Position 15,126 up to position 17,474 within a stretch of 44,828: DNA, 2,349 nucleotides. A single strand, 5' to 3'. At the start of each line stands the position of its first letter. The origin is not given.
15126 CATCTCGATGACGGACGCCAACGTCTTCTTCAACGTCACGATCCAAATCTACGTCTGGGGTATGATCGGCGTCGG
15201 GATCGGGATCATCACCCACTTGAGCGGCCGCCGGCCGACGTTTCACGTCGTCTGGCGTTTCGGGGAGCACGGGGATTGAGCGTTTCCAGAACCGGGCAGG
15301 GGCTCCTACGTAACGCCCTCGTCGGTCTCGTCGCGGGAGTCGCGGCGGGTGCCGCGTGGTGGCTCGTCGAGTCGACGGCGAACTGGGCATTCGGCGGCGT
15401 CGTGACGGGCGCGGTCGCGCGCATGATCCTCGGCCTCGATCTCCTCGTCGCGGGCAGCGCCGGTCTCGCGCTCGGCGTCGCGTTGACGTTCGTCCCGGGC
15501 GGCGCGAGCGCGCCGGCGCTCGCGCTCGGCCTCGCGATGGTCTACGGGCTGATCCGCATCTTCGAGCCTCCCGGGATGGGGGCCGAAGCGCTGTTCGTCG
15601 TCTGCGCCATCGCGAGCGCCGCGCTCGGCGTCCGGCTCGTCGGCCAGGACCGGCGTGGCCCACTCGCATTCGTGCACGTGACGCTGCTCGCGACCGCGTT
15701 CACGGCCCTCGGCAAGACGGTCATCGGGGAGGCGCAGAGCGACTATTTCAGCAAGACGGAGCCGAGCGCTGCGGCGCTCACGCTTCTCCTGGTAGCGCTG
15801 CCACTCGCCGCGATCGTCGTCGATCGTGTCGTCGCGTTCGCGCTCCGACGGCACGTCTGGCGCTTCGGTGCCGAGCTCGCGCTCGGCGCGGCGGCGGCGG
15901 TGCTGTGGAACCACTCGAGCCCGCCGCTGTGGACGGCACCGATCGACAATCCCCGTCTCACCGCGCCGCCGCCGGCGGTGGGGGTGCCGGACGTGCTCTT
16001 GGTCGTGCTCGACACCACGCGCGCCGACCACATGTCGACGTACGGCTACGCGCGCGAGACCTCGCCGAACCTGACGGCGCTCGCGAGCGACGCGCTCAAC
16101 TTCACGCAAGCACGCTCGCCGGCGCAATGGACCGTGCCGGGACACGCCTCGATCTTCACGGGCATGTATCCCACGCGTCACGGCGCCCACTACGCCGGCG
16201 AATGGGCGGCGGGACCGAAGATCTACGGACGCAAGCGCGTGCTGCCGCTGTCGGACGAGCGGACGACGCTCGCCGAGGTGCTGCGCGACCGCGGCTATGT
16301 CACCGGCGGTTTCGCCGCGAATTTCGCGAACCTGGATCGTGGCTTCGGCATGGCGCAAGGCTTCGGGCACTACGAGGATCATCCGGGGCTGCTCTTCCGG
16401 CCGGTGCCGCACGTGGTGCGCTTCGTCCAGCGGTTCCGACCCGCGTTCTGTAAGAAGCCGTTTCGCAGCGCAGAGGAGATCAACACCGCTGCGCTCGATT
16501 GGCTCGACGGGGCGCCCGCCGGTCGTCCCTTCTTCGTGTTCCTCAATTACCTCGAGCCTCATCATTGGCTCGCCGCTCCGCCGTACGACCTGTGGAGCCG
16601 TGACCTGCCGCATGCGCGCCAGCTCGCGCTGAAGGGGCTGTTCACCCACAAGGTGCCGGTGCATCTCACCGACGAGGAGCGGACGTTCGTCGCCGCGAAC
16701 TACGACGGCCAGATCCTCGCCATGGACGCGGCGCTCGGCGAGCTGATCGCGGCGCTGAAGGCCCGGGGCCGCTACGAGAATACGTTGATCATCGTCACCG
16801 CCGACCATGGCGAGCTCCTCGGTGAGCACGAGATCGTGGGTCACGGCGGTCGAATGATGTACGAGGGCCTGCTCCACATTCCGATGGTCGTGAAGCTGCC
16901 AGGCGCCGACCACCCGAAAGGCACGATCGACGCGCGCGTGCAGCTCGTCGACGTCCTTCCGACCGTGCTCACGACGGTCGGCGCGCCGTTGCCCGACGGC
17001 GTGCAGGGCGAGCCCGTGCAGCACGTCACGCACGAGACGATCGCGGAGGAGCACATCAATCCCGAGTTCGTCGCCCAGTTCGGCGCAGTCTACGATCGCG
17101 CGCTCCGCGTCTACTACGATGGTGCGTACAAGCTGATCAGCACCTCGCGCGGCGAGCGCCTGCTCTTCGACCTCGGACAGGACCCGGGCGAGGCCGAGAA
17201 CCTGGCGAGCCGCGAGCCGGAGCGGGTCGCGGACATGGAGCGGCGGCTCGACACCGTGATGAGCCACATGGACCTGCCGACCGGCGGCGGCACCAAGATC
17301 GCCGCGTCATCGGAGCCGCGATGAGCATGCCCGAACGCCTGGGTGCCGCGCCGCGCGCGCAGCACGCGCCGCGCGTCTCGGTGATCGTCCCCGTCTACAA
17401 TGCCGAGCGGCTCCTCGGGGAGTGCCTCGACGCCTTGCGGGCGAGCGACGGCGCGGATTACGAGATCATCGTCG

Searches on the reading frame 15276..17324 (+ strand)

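Call 37: search_protein_families(library=pfam, proteins=[window:15276-17324:+], max_evalue=0.001)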
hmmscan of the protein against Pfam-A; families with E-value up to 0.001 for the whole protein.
window:15276-17324:+ (682 aa): 4 families
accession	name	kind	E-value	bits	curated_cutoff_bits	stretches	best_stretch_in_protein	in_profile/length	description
PF00884.28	Sulfatase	-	1.3e-46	159.8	25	1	238-569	1-300/301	Sulfatase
PF01663.27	Phosphodiest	-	1e-13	52.1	23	2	476-512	184-220/342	Type I phosphodiesterase / nucleotide pyrophosphatase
PF16347.10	SGSH_C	-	1.4e-12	48.5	29.3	1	524-648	7-136/154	N-sulphoglucosamine sulphohydrolase, C-terminal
PF07394.17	DUF1501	-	0.00091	18.9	27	0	476-512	264-300/390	Protein of unknown function (DUF1501)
